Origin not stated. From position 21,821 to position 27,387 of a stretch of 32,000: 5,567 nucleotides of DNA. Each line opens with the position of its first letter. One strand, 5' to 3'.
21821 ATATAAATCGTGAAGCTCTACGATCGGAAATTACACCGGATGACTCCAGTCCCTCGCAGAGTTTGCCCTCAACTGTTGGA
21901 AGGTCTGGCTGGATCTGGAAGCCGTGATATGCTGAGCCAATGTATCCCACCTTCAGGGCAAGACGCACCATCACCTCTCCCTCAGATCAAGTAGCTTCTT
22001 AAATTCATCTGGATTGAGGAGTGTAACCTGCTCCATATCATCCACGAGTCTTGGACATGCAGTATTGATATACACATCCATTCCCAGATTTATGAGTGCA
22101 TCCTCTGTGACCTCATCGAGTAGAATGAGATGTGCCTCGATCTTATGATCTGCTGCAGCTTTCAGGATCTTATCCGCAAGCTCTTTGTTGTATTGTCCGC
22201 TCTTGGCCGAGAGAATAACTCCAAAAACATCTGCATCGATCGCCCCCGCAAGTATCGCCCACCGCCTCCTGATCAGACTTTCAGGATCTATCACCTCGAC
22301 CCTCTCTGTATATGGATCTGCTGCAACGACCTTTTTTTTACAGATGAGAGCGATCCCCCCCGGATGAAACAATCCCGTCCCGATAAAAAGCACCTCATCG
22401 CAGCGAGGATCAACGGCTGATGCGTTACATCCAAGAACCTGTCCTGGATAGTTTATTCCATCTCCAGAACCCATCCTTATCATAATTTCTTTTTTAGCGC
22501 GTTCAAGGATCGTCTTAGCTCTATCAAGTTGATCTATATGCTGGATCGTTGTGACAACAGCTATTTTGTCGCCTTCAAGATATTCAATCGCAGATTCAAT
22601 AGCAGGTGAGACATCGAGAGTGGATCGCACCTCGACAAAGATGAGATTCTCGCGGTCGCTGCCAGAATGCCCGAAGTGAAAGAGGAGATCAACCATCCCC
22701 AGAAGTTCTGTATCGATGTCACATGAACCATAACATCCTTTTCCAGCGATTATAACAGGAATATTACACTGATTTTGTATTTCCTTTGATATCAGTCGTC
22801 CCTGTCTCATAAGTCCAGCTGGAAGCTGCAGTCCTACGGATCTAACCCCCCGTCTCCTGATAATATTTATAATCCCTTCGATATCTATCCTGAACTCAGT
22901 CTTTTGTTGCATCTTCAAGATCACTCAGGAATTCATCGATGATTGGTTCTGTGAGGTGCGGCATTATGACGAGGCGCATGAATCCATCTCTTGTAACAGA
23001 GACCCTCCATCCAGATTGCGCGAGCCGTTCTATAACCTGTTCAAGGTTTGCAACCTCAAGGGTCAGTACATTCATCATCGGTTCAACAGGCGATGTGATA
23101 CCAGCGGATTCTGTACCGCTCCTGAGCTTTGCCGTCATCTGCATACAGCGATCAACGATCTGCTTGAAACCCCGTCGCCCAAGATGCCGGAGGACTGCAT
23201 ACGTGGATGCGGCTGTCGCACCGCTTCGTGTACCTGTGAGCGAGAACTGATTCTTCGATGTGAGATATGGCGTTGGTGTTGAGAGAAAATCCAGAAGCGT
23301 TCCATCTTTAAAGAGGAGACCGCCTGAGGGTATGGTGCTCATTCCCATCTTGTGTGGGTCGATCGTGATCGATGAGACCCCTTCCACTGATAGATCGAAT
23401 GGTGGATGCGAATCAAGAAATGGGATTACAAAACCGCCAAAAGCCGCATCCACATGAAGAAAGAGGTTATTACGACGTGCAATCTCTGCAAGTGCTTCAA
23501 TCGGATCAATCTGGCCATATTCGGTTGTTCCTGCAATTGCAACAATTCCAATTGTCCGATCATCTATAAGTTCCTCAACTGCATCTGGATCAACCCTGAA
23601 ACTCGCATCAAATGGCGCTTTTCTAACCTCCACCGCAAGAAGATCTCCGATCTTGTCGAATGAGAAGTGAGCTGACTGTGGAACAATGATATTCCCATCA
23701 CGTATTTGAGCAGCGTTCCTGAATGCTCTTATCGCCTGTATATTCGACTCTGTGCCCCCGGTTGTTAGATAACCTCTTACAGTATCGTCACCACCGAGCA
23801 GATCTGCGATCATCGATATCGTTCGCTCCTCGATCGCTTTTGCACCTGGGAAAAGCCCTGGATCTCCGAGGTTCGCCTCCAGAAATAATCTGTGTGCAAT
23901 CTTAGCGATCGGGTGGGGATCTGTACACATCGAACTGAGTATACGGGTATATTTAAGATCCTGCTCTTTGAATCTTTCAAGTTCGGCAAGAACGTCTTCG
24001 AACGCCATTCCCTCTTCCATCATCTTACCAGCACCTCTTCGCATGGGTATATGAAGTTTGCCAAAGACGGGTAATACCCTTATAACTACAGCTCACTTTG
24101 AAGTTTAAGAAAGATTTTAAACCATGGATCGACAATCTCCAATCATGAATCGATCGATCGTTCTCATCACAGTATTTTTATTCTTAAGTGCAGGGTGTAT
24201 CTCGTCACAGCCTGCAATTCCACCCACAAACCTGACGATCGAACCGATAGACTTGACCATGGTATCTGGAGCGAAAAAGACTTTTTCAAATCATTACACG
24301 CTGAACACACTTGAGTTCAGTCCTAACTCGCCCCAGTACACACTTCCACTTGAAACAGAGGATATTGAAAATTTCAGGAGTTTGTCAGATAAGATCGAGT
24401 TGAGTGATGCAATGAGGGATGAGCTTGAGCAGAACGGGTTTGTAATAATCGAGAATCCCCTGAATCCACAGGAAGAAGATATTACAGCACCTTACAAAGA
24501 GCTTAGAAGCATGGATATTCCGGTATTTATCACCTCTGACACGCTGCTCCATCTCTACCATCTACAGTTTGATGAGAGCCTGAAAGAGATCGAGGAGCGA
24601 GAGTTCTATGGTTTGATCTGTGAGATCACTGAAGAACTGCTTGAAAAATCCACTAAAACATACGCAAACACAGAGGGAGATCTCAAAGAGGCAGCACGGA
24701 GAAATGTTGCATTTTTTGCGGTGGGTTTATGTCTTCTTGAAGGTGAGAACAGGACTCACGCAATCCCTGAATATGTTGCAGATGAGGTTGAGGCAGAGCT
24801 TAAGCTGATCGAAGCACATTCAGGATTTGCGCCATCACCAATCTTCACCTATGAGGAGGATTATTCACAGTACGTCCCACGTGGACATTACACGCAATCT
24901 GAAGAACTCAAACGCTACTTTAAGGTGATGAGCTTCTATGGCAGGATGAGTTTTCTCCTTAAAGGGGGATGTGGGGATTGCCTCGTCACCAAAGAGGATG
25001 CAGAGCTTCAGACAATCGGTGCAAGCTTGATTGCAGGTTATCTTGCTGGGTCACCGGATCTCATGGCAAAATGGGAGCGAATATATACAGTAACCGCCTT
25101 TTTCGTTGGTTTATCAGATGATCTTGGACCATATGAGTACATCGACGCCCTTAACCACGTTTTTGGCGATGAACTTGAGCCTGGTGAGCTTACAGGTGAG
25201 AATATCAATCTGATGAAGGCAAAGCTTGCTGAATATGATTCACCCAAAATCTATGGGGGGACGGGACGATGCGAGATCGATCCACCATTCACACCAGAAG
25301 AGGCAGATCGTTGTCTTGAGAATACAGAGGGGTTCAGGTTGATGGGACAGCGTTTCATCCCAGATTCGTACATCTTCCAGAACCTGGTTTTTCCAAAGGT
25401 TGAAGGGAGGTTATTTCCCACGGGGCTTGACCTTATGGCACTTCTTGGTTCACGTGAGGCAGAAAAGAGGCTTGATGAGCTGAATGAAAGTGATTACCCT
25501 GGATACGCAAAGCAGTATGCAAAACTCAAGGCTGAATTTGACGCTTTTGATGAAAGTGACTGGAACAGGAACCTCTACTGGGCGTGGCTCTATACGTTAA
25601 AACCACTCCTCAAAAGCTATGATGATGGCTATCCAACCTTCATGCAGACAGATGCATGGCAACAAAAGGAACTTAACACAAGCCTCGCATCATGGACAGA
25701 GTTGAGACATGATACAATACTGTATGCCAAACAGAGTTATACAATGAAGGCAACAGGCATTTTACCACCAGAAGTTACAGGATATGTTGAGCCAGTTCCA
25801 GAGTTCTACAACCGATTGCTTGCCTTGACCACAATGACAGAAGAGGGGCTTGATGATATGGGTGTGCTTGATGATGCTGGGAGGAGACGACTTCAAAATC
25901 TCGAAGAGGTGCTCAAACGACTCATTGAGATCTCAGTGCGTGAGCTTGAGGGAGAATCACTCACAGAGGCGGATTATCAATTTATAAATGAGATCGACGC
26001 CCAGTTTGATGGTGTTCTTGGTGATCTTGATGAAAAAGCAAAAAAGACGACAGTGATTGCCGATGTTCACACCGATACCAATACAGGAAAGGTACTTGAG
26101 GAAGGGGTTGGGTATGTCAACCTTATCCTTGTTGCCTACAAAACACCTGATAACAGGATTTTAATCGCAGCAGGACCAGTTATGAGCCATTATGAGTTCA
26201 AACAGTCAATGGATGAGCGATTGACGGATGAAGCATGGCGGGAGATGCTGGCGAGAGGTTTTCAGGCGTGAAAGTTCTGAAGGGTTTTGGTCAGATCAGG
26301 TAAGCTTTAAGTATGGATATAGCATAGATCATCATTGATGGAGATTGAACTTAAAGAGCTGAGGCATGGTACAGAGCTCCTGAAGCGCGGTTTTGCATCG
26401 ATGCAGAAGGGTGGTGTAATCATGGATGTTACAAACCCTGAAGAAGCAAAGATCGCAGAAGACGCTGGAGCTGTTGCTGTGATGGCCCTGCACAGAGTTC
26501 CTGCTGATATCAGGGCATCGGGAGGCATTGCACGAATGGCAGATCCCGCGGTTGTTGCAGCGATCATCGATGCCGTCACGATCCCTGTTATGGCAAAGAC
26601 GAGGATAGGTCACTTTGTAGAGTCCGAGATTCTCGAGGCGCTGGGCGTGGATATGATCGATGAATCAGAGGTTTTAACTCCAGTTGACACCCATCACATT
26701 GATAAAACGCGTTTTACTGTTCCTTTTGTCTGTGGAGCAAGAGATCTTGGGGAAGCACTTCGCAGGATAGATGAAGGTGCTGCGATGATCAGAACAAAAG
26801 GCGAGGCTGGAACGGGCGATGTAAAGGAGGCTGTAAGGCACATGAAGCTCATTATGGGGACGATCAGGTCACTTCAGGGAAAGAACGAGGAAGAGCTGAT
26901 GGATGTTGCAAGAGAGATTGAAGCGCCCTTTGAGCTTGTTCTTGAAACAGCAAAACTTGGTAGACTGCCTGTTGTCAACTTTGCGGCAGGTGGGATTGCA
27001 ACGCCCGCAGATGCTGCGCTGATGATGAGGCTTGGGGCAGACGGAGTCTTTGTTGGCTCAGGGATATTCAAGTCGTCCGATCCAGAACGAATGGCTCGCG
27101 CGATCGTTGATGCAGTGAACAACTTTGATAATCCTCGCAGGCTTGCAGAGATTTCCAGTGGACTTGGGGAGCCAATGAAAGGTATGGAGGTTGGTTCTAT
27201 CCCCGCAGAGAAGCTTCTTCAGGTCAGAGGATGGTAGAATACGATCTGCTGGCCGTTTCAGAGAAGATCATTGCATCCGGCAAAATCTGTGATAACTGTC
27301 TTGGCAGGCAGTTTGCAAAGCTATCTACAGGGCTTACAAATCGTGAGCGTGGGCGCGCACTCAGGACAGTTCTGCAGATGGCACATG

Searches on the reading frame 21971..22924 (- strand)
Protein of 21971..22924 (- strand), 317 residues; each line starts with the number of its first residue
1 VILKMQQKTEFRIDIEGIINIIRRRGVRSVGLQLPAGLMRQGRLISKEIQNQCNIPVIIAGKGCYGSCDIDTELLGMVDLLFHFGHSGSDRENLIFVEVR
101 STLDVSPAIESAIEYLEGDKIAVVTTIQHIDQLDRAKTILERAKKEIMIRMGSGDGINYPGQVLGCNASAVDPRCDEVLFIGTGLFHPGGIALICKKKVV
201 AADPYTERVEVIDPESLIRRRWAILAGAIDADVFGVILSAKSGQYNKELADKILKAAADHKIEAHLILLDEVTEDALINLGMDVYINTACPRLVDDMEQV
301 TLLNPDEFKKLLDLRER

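Call 46: search_protein_families(library=pfam, proteins=[window:21971-22924:-], max_evalue=0.001)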
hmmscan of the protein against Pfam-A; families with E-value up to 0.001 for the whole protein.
window:21971-22924:- (317 aa): 1 family
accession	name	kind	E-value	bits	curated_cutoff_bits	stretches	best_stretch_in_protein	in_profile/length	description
PF01866.22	Diphthamide_syn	-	1e-63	216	33.2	1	34-313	1-293/302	Putative diphthamide synthesis protein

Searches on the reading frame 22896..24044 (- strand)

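Call 46: search_protein_families(library=pfam, proteins=[window:22896-24044:-], max_evalue=0.001)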
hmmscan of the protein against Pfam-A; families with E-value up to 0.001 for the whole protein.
window:22896-24044:- (382 aa): 5 families
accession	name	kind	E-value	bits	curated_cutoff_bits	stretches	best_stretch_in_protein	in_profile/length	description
PF00282.25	Pyridoxal_deC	-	3.5e-31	108.7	27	1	67-310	76-352/375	Pyridoxal-dependent decarboxylase conserved domain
PF00266.25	Aminotran_5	-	3.3e-12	46.5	21.5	1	73-201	46-177/371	Aminotransferase class-V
PF00155.27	Aminotran_1_2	-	4.2e-09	36.5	19.7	1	79-208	51-194/361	Aminotransferase class I and II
PF01041.23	DegT_DnrJ_EryC1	-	2.2e-05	24.3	19.8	1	116-201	64-147/360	DegT/DnrJ/EryC1/StrS aminotransferase family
PF01212.27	Beta_elim_lyase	-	3.2e-05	23.9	27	1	45-201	10-170/288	Beta-eliminating lyase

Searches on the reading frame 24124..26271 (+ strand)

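Call 46: search_protein_families(library=pfam, proteins=[window:24124-26271:+], max_evalue=0.001)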
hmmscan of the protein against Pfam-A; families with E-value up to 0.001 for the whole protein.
window:24124-26271:+ (715 aa): 1 family
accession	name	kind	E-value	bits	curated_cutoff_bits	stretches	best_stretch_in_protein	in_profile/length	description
PF11369.13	DUF3160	-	9.2e-215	715.4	25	1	95-711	2-622/632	Protein of unknown function (DUF3160)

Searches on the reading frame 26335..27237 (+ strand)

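Call 46: search_protein_families(library=pfam, proteins=[window:26335-27237:+], max_evalue=0.001)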
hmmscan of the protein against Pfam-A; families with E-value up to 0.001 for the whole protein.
window:26335-27237:+ (300 aa): 4 families
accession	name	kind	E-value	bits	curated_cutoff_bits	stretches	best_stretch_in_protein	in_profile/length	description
PF01680.23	SOR_SNZ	-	2.2e-102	341.6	27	1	15-218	3-207/207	SOR/SNZ family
PF05690.20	ThiG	-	6.8e-11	42.4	23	1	210-262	175-225/247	Thiazole biosynthesis protein ThiG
PF17935.6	TetR_C_27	-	0.00031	21.3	26.1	1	241-274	61-94/106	Tetracyclin repressor-like, C-terminal domain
PF03060.21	NMO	-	0.00068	19.6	28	0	197-248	180-229/331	Nitronate monooxygenase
